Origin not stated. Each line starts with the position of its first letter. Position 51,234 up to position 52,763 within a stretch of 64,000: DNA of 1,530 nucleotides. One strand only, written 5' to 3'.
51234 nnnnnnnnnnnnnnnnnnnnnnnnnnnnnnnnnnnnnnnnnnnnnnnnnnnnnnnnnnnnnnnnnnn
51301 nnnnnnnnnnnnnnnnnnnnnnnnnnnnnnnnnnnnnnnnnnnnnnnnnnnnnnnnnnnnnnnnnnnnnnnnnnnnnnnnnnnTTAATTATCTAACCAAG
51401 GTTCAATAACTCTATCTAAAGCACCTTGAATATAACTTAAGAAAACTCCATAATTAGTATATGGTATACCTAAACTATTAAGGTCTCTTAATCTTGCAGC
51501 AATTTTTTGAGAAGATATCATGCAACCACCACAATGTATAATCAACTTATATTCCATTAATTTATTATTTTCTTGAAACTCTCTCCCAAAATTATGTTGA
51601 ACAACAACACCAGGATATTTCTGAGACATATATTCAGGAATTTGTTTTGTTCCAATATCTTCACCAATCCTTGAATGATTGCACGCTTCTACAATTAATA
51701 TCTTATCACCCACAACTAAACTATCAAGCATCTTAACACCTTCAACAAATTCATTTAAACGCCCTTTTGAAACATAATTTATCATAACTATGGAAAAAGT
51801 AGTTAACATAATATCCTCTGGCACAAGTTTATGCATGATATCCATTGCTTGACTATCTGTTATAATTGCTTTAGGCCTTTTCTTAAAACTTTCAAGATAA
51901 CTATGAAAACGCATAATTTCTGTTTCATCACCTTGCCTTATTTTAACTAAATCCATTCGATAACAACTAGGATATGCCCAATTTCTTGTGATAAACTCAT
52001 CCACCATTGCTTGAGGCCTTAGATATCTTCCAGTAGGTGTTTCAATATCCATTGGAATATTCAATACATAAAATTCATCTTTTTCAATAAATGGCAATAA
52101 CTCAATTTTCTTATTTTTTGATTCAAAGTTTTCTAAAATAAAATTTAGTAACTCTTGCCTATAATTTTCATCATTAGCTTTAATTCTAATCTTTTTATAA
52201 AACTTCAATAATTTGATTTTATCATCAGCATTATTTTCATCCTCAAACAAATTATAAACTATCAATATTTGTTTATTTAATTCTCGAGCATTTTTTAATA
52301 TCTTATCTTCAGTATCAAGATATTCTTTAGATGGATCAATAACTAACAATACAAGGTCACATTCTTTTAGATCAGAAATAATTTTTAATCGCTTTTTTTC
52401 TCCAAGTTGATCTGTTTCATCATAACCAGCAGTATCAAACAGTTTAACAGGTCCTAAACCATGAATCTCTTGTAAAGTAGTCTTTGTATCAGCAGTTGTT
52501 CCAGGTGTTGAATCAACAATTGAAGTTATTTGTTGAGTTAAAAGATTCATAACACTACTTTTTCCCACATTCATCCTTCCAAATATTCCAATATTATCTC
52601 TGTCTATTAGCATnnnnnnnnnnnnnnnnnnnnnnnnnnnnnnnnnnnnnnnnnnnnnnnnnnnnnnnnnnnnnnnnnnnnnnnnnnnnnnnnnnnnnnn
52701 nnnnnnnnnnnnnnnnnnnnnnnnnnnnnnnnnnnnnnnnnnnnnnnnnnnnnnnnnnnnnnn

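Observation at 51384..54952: hydG-hydE-hydF maturase operon in an archaeal context with no hydrogenase structural gene nearby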

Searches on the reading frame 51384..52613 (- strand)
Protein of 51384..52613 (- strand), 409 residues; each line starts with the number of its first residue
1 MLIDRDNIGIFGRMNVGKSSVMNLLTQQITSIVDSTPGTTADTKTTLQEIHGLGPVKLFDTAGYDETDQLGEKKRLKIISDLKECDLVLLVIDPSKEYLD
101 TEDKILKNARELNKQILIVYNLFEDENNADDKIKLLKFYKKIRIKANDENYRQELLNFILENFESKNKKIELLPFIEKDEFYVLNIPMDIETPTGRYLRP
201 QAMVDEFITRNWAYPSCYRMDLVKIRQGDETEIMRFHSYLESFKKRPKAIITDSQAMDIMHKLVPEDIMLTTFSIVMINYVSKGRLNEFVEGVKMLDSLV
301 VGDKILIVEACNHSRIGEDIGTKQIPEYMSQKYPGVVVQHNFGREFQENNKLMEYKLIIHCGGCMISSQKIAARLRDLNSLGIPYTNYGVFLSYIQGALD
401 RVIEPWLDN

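Call 3: search_protein_families(library=ncbifam, proteins=[window:51384-52613:-], max_evalue=0.001)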
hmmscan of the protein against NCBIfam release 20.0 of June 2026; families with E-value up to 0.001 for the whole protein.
window:51384-52613:- (409 aa): 15 families
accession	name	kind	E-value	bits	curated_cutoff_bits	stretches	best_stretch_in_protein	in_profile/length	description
TIGR03918.1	GTP_HydF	equivalog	3.4e-95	319.2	325.55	1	5-403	7-392/392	[FeFe] hydrogenase H-cluster maturation GTPase HydF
TIGR03594.1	GTPase_EngA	equivalog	2.6e-25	89.3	306.7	1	8-169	3-166/432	ribosome biogenesis GTPase Der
TIGR00450.1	mnmE_trmE_thdF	equivalog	2.9e-20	72.8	252.6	1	7-169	211-369/446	tRNA uridine-5-carboxymethylaminomethyl(34) synthesis GTPase MnmE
TIGR00231.1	small_GTP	domain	4.5e-17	62.3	42.5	1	7-156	5-159/164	GTP-binding protein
NF003661.0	PRK05291.1-3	equivalog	1.6e-16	60.7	380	1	8-176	219-383/448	tRNA uridine-5-carboxymethylaminomethyl(34) synthesis GTPase MnmE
TIGR00436.1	era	equivalog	5.5e-13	48.9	116.25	1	8-147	3-147/270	GTPase Era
NF000908.1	PRK00089.1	equivalog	9.3e-13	48.1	237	1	8-165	6-169/291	GTPase Era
NF007071.0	PRK09518.1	equivalog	3.4e-12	45.7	953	1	8-169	274-437/706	bifunctional cytidylate kinase/GTPase Der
NF002828.0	PRK03003.1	equivalog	1.4e-11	43.7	631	1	8-168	216-388/477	ribosome biogenesis GTPase Der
TIGR03156.1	GTP_HflX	equivalog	4.7e-07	29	216.75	1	7-161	191-349/351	GTPase HflX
TIGR03598.1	GTPase_YsxC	equivalog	6.4e-07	29.2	124.45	1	6-145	19-161/186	ribosome biogenesis GTP-binding protein YihA/YsxC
TIGR00437.1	feoB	equivalog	0.00063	18.6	315.65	1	12-124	1-110/594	ferrous iron transport protein B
TIGR03597.1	GTPase_YqeH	equivalog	0.00083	18.6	297.4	1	7-77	157-231/361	ribosome biogenesis GTPase YqeH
NF049994.1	slr1306_fam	domain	0.00094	17.9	490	0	7-137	110-216/470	slr1306 family protein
TIGR03596.1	GTPase_YlqF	equivalog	0.00098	18.6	208.2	0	10-63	123-172/276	ribosome biogenesis GTPase YlqF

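Call 4: search_protein_families(library=pfam, proteins=[window:51384-52613:-], max_evalue=0.001)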
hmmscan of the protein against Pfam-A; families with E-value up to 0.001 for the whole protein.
window:51384-52613:- (409 aa): 5 families
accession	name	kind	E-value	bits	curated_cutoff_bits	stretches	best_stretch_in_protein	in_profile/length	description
PF18133.7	HydF_tetramer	-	9.4e-38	129.1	22.6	1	288-405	2-118/118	Hydrogen maturase F tetramerization domain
PF01926.29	MMR_HSR1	-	4.6e-22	78.7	21.9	1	8-121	2-112/113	50S ribosome-binding GTPase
PF18128.7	HydF_dimer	-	2.9e-13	50.2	23.4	1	176-280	6-97/99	Hydrogen maturase F dimerization domain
PF02421.24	FeoB_N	-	5.5e-07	29.7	27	1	8-144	3-136/156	Ferrous iron transport protein B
PF00350.29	Dynamin_N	-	8.2e-05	23.1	27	0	8-47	1-40/168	Dynamin family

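Call 28: find_related_loci(query=window:51384-52613:-, collection=metagenome_contigs, flank=10000)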
Query window:51384-52613:- (409 aa) in metagenome_contigs; peptide patterns used: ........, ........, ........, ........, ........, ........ (x = any residue, [..] = any of these).
79 stretches matched a pattern; 8 encode a relative of the query (tblastn E <= 1e-3); 8 distinct loci.
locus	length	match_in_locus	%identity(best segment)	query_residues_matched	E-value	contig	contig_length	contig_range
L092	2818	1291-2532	68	1-406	0e+0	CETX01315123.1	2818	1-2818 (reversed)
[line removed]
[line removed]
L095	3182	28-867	69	130-406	1e-135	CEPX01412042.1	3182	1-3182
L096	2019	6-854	62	127-406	2e-128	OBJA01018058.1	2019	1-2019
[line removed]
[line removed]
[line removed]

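Call 32: find_homologous_proteins(query=L093:2621-4330:+, max_evalue=1e-60)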
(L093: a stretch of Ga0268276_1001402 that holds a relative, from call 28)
Query L093:2621-4330:+ (570 aa): 8000 proteins with E <= 1e-60 among 8000 candidates; the best 120 are listed.
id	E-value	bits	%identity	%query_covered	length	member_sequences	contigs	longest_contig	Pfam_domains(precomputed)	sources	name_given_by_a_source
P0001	0.0e+0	1308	100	100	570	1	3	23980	PF14697.12,PF13510.12,PF10588.15,PF02906.20,PF02256.23,PF12837.13,PF00037.33,PF12838.13,PF22117.3,PF13237.12,PF13187.12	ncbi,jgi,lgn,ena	-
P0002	0.0e+0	1156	88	100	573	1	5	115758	PF14697.12,PF10588.15,PF00111.33,PF02256.23,PF12837.13,PF13484.12,PF12838.13,PF22117.3,PF13510.12,PF02906.20,PF12797.13,PF00037.33,PF13237.12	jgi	-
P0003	0.0e+0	1139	85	99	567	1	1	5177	PF13510.12,PF10588.15,PF02906.20,PF02256.23,PF12837.13,PF00037.33,PF13484.12,PF12838.13,PF22117.3,PF13237.12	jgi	-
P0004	0.0e+0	1138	86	99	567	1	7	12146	PF13510.12,PF10588.15,PF02906.20,PF02256.23,PF12837.13,PF00037.33,PF13484.12,PF12838.13,PF22117.3,PF13237.12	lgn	-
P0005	0.0e+0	1137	86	99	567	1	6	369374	PF13510.12,PF10588.15,PF02906.20,PF02256.23,PF12837.13,PF00037.33,PF12838.13,PF22117.3,PF13237.12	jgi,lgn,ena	jgi:NADP-reducing hydrogenase subunit HndD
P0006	0.0e+0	1129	85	100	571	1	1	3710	PF13510.12,PF10588.15,PF02906.20,PF02256.23,PF12837.13,PF00037.33,PF12838.13,PF22117.3,PF13237.12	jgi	-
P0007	0.0e+0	1125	85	100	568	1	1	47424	PF13510.12,PF10588.15,PF02906.20,PF00111.33,PF02256.23,PF12837.13,PF00037.33,PF12838.13,PF22117.3,PF13237.12,PF13187.12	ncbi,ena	-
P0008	0.0e+0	1125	85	99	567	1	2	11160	PF13510.12,PF10588.15,PF02906.20,PF02256.23,PF12837.13,PF00037.33,PF12838.13,PF22117.3,PF13237.12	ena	-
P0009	0.0e+0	1122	85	99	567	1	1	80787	PF13510.12,PF10588.15,PF02906.20,PF00111.33,PF02256.23,PF12837.13,PF00037.33,PF12838.13,PF22117.3,PF13237.12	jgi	jgi:iron-only hydrogenase group A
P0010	0.0e+0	1119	84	99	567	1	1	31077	PF13510.12,PF10588.15,PF02906.20,PF02256.23,PF12837.13,PF00037.33,PF13484.12,PF12838.13,PF22117.3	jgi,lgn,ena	-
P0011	0.0e+0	1118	85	100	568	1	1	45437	PF13510.12,PF10588.15,PF02906.20,PF00111.33,PF02256.23,PF12837.13,PF00037.33,PF12838.13,PF22117.3,PF13237.12,PF13187.12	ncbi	-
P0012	0.0e+0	1117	84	100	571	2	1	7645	PF13510.12,PF10588.15,PF02906.20,PF00111.33,PF02256.23,PF12837.13,PF00037.33,PF12838.13,PF22117.3,PF13237.12,PF13187.12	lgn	-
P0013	0.0e+0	1114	83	100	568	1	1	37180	PF14697.12,PF10588.15,PF00111.33,PF02256.23,PF12837.13,PF12838.13,PF22117.3,PF13510.12,PF02906.20,PF00037.33,PF13237.12,PF13187.12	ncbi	-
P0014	0.0e+0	1114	84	99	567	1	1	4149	PF14697.12,PF10588.15,PF02256.23,PF12837.13,PF13484.12,PF12838.13,PF22117.3,PF13459.12,PF13510.12,PF02906.20,PF00037.33,PF13237.12,PF13187.12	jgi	jgi:iron-only hydrogenase group A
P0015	0.0e+0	1114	84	100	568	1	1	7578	PF14697.12,PF13510.12,PF10588.15,PF02906.20,PF02256.23,PF12837.13,PF00037.33,PF12838.13,PF22117.3,PF13237.12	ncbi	-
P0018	0.0e+0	1107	84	100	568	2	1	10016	PF13510.12,PF10588.15,PF02906.20,PF00111.33,PF02256.23,PF12837.13,PF00037.33,PF12838.13,PF22117.3,PF13237.12,PF13187.12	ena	-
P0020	0.0e+0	1099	83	99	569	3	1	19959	PF13510.12,PF10588.15,PF02906.20,PF00111.33,PF02256.23,PF12837.13,PF00037.33,PF12838.13,PF22117.3,PF13237.12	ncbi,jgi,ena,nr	ncbi:[FeFe] hydrogenase, group A [Candidatus Woesearchaeota archaeon]|nr:[FeFe] hydrogenase, group A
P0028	0.0e+0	1075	82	100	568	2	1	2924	PF14697.12,PF13510.12,PF10588.15,PF02906.20,PF02256.23,PF12837.13,PF00037.33,PF12838.13,PF22117.3,PF13237.12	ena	-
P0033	8.8e-292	987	74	100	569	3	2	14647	PF13510.12,PF10588.15,PF02906.20,PF02256.23,PF12837.13,PF00037.33,PF12838.13,PF22117.3,PF13237.12,PF13187.12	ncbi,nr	ncbi:MAG: [FeFe] hydrogenase, group A [Nanoarchaeota archaeon]|nr:[FeFe] hydrogenase, group A [Nanoa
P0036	7.8e-288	974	76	99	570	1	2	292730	PF13510.12,PF10588.15,PF02906.20,PF02256.23,PF12837.13,PF00037.33,PF12838.13,PF13237.12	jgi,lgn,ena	-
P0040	1.2e-283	960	73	100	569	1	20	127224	PF13510.12,PF10588.15,PF02906.20,PF02256.23,PF12837.13,PF00037.33,PF12838.13,PF13459.12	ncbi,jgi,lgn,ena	jgi:iron-only hydrogenase group A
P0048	3.0e-279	946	73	100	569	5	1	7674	PF13510.12,PF10588.15,PF02906.20,PF00111.33,PF02256.23,PF12837.13,PF00037.33,PF12838.13,PF22117.3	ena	-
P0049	1.7e-278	943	71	100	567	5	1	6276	PF13510.12,PF10588.15,PF02906.20,PF02256.23,PF00037.33,PF12838.13,PF13237.12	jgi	-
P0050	3.8e-278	942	73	100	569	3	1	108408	PF13510.12,PF10588.15,PF02906.20,PF02256.23,PF12837.13,PF00037.33,PF12838.13,PF22117.3,PF13237.12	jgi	-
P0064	3.3e-271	919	70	99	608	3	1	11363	PF13510.12,PF10588.15,PF02906.20,PF02256.23,PF12837.13,PF00037.33,PF12838.13,PF22117.3,PF13237.12,PF13187.12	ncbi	-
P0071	1.3e-268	910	68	99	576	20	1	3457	PF13510.12,PF10588.15,PF02906.20,PF00111.33,PF02256.23,PF12837.13,PF00037.33,PF12838.13,PF22117.3,PF13237.12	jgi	jgi:iron-only hydrogenase group A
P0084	6.2e-264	895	67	99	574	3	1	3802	PF13510.12,PF10588.15,PF02906.20,PF00111.33,PF02256.23,PF12837.13,PF00037.33,PF12838.13,PF22117.3,PF13237.12,PF13187.12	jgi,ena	-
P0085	1.1e-263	894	68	98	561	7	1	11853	PF13510.12,PF10588.15,PF02906.20,PF00111.33,PF02256.23,PF12837.13,PF00037.33,PF12838.13,PF22117.3,PF13187.12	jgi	jgi:iron-only hydrogenase group A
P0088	5.0e-263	892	66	99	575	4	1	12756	PF14697.12,PF13510.12,PF10588.15,PF02906.20,PF00111.33,PF02256.23,PF12837.13,PF00037.33,PF12838.13,PF13237.12,PF13187.12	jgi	-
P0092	1.6e-260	884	67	98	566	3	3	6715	PF13510.12,PF10588.15,PF02906.20,PF00111.33,PF02256.23,PF12837.13,PF00037.33,PF12838.13,PF22117.3,PF13187.12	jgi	-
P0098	2.6e-258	876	66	100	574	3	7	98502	PF13510.12,PF10588.15,PF02906.20,PF00111.33,PF02256.23,PF12838.13,PF22117.3,PF13187.12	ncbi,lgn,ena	-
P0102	5.7e-257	872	65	99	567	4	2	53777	PF13510.12,PF10588.15,PF02906.20,PF00111.33,PF02256.23,PF12838.13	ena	-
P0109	9.1e-256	868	67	99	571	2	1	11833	PF14697.12,PF10588.15,PF02256.23,PF12837.13,PF12838.13,PF22117.3,PF13510.12,PF02906.20,PF00037.33,PF13237.12,PF13183.12,PF13187.12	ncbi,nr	ncbi:iron hydrogenase small subunit [Candidatus Woesearchaeota archaeon]|nr:iron hydrogenase small s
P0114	1.3e-253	861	66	100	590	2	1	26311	PF14697.12,PF10588.15,PF02256.23,PF12837.13,PF12838.13,PF22117.3,PF13510.12,PF02906.20,PF12797.13,PF00037.33,PF13237.12,PF13183.12,PF13187.12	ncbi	ncbi:MAG: NADH-dependent [FeFe] hydrogenase, group A6 [archaeon]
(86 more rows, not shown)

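Call 33: find_encoding_contigs(protein=P0040, flank=10000, max_places=4)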
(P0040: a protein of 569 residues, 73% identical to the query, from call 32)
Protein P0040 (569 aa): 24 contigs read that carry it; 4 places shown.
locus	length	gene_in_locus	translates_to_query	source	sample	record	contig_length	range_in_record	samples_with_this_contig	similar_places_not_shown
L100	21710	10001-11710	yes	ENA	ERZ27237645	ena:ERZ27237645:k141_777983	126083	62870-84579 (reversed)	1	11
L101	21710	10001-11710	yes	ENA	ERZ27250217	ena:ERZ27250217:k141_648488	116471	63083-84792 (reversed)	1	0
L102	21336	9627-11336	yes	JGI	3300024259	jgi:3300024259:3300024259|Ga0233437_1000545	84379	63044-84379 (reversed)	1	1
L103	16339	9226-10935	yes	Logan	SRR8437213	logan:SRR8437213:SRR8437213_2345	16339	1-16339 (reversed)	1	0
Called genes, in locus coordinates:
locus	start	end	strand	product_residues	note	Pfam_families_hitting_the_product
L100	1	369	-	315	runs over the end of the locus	PF00586:AIRS, PF02769:AIRS_C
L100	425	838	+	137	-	-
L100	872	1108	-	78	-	-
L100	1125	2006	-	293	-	-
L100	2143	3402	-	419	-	PF01964:ThiC_Rad_SAM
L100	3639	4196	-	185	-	-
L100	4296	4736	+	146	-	PF01257:2Fe-2S_thioredx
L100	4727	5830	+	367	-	PF01512:Complex1_51K, PF10589:NADH_4Fe-4S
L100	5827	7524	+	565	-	PF00111:Fer2 (weak), PF13510:Fer2_4, PF00037:Fer4 (faint), PF12838:Fer4_7 (weak), PF14697:Fer4_21 (weak), PF22117:Fer4_Nqo3 (weak), PF02906:Fe_hyd_lg_C, PF02256:Fe_hyd_SSU, +3 more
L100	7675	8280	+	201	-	PF01257:2Fe-2S_thioredx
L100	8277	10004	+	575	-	PF12837:Fer4_6 (faint), PF01512:Complex1_51K, PF10589:NADH_4Fe-4S, PF00037:Fer4, PF13237:Fer4_10, PF14697:Fer4_21, PF12838:Fer4_7, PF13187:Fer4_9, +2 more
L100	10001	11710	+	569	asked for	PF13510:Fer2_4, PF12837:Fer4_6 (faint), PF10588:NADH-G_4Fe-4S_3, PF13459:Fer4_15 (faint), PF12838:Fer4_7 (weak), PF00037:Fer4 (weak), PF02906:Fe_hyd_lg_C, PF02256:Fe_hyd_SSU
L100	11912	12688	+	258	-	PF14528:LAGLIDADG_3 (faint), PF03161:LAGLIDADG_2 (weak), PF14527:LAGLIDADG_WhiA (faint)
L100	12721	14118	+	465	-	PF01921:tRNA-synt_1f (faint), PF01406:tRNA-synt_1e, PF09334:tRNA-synt_1g, PF00133:tRNA-synt_1 (weak), PF09190:DALR_2, PF23493:CysS_C (weak)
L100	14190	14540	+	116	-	-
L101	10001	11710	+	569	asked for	PF13510:Fer2_4, PF12837:Fer4_6 (faint), PF10588:NADH-G_4Fe-4S_3, PF13459:Fer4_15 (faint), PF12838:Fer4_7 (weak), PF00037:Fer4 (weak), PF02906:Fe_hyd_lg_C, PF02256:Fe_hyd_SSU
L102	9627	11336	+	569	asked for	PF13510:Fer2_4, PF12837:Fer4_6 (faint), PF10588:NADH-G_4Fe-4S_3, PF13459:Fer4_15 (faint), PF12838:Fer4_7 (weak), PF00037:Fer4 (weak), PF02906:Fe_hyd_lg_C, PF02256:Fe_hyd_SSU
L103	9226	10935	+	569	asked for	PF13510:Fer2_4, PF12837:Fer4_6 (faint), PF10588:NADH-G_4Fe-4S_3, PF13459:Fer4_15 (faint), PF12838:Fer4_7 (weak), PF00037:Fer4 (weak), PF02906:Fe_hyd_lg_C, PF02256:Fe_hyd_SSU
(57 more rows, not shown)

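Call 34: find_encoding_contigs(protein=P0036, flank=10000, max_places=2)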
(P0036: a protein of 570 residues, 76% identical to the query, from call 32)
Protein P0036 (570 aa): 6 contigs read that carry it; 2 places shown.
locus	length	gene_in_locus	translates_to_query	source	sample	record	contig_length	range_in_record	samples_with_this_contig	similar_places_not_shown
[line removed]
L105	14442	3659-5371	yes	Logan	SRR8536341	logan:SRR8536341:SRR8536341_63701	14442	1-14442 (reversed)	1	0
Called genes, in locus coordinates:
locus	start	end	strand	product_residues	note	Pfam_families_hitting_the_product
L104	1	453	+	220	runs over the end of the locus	PF01015:Ribosomal_S3Ae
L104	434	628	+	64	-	PF12797:Fer4_2 (weak), PF00037:Fer4 (weak), PF12837:Fer4_6 (weak), PF13237:Fer4_10, PF14697:Fer4_21, PF12838:Fer4_7, PF13187:Fer4_9, PF00037:Fer4 (weak), +5 more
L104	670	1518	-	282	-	-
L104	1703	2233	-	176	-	PF01814:Hemerythrin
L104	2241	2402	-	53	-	PF00301:Rubredoxin, PF21349:RUBY_RBDX (faint)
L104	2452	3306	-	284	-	PF01545:Cation_efflux, PF16916:ZT_dimer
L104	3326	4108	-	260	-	PF06790:UPF0259 (weak), PF25231:DUF7847, PF10110:GPDPase_memb (weak)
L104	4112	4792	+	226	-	PF09360:zf-CDGSH, PF06902:Fer4_19, PF09360:zf-CDGSH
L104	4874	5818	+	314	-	PF01699:Na_Ca_ex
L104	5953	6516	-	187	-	PF28474:DUF8412, PF13376:OmdA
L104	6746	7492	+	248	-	PF01925:TauE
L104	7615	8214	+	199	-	PF01257:2Fe-2S_thioredx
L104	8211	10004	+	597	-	PF01512:Complex1_51K, PF10589:NADH_4Fe-4S, PF13237:Fer4_10 (weak), PF00037:Fer4 (weak), PF12838:Fer4_7, PF13187:Fer4_9 (weak), PF14697:Fer4_21 (weak), PF12837:Fer4_6 (weak), +1 more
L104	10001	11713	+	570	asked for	PF13510:Fer2_4, PF12837:Fer4_6 (faint), PF10588:NADH-G_4Fe-4S_3, PF13237:Fer4_10 (faint), PF12838:Fer4_7, PF00037:Fer4 (weak), PF02906:Fe_hyd_lg_C, PF02256:Fe_hyd_SSU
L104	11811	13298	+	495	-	-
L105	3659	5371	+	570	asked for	PF13510:Fer2_4, PF12837:Fer4_6 (faint), PF10588:NADH-G_4Fe-4S_3, PF13237:Fer4_10 (faint), PF12838:Fer4_7, PF00037:Fer4 (weak), PF02906:Fe_hyd_lg_C, PF02256:Fe_hyd_SSU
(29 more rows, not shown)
